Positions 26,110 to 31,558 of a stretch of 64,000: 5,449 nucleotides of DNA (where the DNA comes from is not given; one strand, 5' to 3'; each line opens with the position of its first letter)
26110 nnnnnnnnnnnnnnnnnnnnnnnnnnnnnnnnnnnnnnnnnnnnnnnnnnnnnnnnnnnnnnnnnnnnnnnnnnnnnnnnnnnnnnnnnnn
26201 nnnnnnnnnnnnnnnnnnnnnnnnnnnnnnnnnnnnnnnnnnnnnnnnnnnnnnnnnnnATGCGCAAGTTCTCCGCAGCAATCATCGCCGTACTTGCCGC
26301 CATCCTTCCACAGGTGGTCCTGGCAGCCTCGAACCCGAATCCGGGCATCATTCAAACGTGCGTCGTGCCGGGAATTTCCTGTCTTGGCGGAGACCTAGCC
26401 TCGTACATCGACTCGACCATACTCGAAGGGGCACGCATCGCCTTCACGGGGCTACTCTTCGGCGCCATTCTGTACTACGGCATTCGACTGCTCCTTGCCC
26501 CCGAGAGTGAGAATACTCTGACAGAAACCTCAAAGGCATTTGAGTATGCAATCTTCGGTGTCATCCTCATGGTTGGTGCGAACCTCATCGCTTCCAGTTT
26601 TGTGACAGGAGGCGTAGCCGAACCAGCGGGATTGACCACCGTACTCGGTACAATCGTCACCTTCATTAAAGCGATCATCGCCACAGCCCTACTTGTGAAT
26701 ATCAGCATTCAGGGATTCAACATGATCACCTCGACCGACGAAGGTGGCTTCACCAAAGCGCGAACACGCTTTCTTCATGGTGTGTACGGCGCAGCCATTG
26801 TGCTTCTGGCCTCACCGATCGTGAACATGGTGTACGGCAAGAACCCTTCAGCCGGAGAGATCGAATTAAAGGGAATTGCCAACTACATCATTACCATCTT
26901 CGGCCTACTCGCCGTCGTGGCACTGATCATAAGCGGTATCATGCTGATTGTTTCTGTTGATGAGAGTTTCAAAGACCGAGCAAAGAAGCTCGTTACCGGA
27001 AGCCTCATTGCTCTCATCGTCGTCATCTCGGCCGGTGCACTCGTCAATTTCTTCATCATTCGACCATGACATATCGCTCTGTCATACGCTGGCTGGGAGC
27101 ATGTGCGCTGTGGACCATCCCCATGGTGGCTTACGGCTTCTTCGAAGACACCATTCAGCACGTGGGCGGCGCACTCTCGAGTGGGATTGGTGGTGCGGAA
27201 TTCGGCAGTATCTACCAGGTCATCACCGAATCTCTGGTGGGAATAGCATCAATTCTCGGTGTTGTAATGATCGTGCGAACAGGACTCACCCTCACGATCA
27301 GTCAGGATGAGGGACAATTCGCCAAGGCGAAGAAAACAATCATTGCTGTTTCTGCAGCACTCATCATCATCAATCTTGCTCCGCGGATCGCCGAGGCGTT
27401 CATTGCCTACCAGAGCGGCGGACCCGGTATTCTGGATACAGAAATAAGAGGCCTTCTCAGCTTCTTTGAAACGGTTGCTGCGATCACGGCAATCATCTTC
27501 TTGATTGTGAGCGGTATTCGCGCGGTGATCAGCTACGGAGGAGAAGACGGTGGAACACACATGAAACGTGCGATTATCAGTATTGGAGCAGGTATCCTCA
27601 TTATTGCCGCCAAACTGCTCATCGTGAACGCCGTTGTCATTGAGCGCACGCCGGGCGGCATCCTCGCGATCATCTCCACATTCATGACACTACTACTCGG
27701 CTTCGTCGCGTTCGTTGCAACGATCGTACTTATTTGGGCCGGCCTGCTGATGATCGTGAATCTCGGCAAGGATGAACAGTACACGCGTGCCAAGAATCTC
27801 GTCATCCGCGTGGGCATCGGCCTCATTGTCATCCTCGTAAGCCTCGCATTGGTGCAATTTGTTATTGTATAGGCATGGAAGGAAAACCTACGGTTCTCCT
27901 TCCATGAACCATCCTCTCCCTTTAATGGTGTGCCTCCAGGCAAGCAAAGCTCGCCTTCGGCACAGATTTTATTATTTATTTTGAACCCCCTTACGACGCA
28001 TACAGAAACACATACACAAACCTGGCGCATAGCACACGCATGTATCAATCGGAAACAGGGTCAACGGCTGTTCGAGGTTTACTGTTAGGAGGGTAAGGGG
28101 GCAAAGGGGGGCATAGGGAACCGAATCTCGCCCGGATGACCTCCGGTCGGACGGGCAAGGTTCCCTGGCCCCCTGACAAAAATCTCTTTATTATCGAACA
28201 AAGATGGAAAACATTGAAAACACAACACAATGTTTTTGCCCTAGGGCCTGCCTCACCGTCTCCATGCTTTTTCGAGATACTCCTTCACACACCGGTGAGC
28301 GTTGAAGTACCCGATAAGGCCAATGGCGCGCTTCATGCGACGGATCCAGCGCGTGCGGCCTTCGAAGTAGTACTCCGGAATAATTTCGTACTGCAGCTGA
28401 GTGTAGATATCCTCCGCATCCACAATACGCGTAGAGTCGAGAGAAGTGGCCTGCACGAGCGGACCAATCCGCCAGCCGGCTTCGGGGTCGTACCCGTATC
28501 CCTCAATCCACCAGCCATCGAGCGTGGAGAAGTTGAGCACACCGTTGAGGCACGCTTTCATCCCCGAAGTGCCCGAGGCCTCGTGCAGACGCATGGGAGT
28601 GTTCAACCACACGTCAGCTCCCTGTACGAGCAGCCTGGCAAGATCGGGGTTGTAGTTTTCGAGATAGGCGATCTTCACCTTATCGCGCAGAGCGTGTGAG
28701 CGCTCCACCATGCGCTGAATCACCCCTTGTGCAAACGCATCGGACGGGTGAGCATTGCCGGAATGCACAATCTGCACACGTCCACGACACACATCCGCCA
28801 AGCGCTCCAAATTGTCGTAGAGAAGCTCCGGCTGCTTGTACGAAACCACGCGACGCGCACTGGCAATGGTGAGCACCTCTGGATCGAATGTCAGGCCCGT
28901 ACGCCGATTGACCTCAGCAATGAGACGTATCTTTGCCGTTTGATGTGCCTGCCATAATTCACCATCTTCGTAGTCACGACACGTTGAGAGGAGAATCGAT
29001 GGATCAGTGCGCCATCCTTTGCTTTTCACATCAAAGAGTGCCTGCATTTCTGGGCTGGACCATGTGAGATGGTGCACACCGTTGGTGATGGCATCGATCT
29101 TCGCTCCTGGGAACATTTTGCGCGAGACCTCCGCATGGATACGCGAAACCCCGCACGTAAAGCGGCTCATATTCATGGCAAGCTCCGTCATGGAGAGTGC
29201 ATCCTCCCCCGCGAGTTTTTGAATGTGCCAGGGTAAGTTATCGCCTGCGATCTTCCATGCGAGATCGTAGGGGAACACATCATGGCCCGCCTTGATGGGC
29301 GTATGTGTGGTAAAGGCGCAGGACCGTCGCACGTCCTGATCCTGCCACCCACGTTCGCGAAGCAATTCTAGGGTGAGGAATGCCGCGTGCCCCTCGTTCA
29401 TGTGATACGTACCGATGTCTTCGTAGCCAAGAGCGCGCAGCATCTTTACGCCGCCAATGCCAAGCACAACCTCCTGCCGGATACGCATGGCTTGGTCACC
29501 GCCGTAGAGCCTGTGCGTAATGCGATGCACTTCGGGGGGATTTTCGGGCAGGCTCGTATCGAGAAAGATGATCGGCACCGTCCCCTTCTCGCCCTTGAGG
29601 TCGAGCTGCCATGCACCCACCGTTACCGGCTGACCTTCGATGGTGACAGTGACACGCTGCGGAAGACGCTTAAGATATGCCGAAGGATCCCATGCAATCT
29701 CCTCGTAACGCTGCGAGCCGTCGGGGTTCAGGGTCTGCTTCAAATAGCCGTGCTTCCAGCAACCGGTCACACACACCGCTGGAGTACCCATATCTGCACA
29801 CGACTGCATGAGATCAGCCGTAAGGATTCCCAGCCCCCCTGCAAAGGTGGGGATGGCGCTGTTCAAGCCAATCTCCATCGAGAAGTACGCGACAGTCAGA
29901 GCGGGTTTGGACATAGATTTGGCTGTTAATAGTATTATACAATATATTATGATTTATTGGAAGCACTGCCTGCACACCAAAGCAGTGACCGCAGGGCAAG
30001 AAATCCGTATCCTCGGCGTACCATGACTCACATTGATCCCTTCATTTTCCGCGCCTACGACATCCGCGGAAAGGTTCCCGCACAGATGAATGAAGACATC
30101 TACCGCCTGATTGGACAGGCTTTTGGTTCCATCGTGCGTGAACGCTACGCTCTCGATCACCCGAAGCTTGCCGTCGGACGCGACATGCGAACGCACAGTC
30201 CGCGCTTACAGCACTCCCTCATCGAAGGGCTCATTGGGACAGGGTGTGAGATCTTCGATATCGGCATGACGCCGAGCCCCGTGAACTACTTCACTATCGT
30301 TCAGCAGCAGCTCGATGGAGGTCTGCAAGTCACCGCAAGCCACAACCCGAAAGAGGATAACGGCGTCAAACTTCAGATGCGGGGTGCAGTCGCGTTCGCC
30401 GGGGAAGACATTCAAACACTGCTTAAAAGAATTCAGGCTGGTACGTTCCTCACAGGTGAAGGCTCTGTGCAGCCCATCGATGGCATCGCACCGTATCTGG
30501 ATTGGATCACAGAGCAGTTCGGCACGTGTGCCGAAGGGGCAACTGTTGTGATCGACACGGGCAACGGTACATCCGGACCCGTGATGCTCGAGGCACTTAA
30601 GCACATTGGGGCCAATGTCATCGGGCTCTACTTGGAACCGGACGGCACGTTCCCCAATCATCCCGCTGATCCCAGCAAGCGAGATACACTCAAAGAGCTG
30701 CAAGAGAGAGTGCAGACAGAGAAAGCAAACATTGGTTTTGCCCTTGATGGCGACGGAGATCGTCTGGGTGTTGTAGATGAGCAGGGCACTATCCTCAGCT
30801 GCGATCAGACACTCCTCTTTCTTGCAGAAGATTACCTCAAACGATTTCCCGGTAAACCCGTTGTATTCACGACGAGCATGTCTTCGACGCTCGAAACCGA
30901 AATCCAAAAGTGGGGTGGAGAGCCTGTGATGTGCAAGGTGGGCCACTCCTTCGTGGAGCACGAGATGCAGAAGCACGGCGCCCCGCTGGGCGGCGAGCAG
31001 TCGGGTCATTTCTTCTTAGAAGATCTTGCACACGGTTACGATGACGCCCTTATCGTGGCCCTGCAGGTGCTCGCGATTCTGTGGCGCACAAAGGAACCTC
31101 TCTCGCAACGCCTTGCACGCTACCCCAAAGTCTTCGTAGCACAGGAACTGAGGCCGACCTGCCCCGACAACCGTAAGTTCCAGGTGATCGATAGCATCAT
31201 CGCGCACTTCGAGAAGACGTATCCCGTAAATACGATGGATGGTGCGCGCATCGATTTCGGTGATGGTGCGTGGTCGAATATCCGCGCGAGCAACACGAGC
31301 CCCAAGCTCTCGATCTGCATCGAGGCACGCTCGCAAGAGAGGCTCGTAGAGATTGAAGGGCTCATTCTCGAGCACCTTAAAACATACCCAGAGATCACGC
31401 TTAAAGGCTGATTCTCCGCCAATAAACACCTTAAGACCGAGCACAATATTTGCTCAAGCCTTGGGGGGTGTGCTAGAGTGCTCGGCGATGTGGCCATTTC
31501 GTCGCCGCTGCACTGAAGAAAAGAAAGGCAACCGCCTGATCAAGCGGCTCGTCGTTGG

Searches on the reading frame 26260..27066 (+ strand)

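Call 83: search_protein_families(library=pfam, proteins=[window:26260-27066:+], max_evalue=0.001)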
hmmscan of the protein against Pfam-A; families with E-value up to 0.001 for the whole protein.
window:26260-27066:+ (269 aa): 1 family
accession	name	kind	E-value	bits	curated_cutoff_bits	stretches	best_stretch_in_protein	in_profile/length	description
PF18895.5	T4SS_pilin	-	1.9e-11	44.3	26.6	2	124-190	4-70/71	Type IV secretion system pilin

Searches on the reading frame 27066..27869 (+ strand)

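Call 83: search_protein_families(library=pfam, proteins=[window:27066-27869:+], max_evalue=0.001)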
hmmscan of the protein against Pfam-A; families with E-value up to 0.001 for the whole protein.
window:27066-27869:+ (268 aa): 1 family
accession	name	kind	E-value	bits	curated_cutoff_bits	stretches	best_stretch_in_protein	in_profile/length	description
PF18895.5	T4SS_pilin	-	1.4e-14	54.3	26.6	2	201-266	7-71/71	Type IV secretion system pilin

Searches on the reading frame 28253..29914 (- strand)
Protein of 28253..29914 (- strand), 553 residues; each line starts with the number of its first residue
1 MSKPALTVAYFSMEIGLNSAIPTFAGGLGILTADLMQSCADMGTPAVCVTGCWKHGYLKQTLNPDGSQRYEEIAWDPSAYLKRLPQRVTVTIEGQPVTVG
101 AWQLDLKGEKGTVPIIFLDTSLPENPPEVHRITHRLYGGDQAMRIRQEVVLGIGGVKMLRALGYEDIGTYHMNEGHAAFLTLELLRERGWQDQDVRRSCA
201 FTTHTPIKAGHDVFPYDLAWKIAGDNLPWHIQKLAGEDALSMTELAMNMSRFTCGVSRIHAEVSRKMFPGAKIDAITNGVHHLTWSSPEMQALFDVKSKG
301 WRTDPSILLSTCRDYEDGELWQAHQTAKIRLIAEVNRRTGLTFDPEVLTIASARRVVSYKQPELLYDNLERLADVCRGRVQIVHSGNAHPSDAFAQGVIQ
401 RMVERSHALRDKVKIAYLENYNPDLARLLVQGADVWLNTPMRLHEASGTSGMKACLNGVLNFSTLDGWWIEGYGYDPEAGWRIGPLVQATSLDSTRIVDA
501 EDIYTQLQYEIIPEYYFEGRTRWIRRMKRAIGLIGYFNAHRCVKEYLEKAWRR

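Call 83: search_protein_families(library=pfam, proteins=[window:28253-29914:-], max_evalue=0.001)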
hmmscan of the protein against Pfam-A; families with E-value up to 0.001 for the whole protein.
window:28253-29914:- (553 aa): 1 family
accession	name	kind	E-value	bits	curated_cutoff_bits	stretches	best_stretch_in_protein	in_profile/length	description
PF00343.26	Phosphorylase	-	3.4e-29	102.1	27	1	236-471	320-583/713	Carbohydrate phosphorylase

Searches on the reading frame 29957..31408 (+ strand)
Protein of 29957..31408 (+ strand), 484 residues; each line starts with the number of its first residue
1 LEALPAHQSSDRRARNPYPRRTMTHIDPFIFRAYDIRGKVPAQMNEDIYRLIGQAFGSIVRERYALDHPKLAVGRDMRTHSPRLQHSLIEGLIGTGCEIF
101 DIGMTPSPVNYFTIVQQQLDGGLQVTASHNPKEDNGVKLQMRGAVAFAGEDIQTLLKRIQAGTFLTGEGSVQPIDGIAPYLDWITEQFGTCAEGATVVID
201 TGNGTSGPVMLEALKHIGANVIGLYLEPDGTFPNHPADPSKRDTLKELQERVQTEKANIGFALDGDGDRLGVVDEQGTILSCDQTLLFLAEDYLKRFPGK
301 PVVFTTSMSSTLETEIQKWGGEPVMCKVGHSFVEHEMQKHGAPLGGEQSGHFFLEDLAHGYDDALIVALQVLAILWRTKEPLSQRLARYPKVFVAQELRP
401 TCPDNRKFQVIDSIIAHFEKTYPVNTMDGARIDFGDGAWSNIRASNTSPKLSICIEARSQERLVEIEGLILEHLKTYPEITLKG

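Call 83: search_protein_families(library=pfam, proteins=[window:29957-31408:+], max_evalue=0.001)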
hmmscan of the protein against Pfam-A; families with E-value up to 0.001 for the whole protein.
window:29957-31408:+ (484 aa): 4 families
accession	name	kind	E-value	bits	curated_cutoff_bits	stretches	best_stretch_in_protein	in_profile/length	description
PF02878.22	PGM_PMM_I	-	2.1e-33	115.3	22.5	1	30-164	3-136/138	Phosphoglucomutase/phosphomannomutase, alpha/beta/alpha domain I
PF02879.22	PGM_PMM_II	-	6.5e-25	88.1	29.3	1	179-277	2-103/103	Phosphoglucomutase/phosphomannomutase, alpha/beta/alpha domain II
PF02880.22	PGM_PMM_III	-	4e-23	82.2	20.7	1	283-390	3-113/115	Phosphoglucomutase/phosphomannomutase, alpha/beta/alpha domain III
PF00408.26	PGM_PMM_IV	-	2.3e-08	34.4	23.1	1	401-467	5-62/68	Phosphoglucomutase/phosphomannomutase, C-terminal domain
